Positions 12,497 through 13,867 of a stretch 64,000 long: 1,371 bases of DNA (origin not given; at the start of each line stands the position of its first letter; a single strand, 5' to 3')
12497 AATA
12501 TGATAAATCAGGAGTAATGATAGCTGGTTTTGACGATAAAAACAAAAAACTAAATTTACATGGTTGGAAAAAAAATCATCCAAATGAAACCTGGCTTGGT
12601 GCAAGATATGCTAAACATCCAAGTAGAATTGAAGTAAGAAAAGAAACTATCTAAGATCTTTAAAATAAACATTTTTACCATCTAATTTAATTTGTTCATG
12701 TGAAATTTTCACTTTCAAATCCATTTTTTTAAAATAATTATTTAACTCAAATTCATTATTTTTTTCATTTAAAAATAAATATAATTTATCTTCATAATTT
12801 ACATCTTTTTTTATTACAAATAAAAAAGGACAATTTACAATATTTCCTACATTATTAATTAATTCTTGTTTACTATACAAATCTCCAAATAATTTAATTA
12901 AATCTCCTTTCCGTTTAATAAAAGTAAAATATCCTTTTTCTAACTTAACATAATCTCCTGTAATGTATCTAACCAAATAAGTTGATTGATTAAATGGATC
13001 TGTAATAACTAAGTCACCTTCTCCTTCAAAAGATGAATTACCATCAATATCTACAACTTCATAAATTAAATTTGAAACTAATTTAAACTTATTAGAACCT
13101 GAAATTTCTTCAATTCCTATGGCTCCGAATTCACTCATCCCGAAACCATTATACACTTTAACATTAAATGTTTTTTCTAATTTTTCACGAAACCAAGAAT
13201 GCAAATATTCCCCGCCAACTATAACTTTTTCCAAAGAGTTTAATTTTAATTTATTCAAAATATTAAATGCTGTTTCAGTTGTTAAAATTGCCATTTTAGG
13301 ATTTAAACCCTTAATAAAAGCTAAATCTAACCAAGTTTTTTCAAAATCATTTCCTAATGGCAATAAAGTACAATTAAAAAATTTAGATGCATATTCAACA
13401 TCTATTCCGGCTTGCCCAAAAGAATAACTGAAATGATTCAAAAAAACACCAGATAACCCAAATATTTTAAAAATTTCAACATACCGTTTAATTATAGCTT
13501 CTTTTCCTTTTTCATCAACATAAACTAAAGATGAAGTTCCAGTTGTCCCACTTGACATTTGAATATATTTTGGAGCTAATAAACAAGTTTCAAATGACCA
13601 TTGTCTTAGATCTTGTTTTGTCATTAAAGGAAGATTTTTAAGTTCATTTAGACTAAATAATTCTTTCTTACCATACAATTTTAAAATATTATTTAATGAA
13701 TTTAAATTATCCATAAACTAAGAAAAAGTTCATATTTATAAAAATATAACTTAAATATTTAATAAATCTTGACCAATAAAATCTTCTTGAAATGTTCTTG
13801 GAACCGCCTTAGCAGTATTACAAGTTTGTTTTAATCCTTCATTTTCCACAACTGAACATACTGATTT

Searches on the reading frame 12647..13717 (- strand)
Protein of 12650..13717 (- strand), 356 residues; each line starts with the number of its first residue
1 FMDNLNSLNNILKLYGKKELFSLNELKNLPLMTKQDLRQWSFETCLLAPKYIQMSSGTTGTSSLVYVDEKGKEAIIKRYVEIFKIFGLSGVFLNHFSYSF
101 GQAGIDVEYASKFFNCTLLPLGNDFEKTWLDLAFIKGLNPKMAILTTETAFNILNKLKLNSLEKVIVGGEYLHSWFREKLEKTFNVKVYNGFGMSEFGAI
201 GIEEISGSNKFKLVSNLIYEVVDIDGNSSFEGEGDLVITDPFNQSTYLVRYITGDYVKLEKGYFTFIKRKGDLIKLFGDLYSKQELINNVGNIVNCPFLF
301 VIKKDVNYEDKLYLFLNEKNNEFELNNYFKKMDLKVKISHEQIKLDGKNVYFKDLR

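Call 13: search_protein_families(library=pfam, proteins=[window:12650-13717:-], max_evalue=0.001)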
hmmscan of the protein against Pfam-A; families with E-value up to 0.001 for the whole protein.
window:12650-13717:- (356 aa): 1 family
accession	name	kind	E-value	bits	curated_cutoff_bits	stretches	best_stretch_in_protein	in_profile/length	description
PF00501.34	AMP-binding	-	4.6e-08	32.7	29.9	1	50-248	165-384/384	AMP-binding enzyme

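Call 21: find_encoding_contigs(protein=window:12647-13714:-, flank=10000, max_places=4)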
Protein window:12647-13714:- (355 aa): 7 contigs read that carry it; 4 places shown.
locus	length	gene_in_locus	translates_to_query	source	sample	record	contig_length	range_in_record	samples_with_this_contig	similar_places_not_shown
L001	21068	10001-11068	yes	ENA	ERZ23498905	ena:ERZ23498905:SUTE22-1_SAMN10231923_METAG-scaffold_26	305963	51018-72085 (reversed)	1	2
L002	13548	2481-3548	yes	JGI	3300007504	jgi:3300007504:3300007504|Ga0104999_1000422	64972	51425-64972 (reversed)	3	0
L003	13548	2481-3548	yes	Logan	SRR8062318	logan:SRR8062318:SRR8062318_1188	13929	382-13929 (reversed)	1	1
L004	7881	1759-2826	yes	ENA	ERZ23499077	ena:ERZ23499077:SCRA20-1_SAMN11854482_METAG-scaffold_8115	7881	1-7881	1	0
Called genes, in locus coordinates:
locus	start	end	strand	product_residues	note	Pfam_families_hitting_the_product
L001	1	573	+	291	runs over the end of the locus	PF01171:ATP_bind_3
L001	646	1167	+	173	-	PF01876:RNase_P_p30 (weak)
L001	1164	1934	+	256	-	PF03721:UDPG_MGDP_dh_N (faint), PF00984:UDPG_MGDP_dh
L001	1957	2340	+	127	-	PF27806:HxsD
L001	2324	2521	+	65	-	-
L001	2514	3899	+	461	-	PF04055:Radical_SAM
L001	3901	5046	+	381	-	-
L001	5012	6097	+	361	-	PF01041:DegT_DnrJ_EryC1, PF00266:Aminotran_5, PF00155:Aminotran_1_2 (weak), PF01053:Cys_Met_Meta_PP (weak)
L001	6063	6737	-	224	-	PF01522:Polysacc_deac_1, PF10096:DUF2334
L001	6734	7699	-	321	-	PF04055:Radical_SAM, PF13353:Fer4_12 (weak)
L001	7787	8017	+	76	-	-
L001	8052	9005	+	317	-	PF01478:Peptidase_A24 (weak)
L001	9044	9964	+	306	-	-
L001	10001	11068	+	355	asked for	PF00501:AMP-binding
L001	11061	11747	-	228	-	-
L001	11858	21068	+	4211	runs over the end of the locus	PF18911:PKD_4, PF18911:PKD_4, PF00801:PKD, PF18911:PKD_4, PF18911:PKD_4, PF18911:PKD_4, PF00801:PKD, PF18911:PKD_4, +6 more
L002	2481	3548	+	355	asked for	PF00501:AMP-binding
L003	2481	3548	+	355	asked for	PF00501:AMP-binding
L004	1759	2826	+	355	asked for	PF00501:AMP-binding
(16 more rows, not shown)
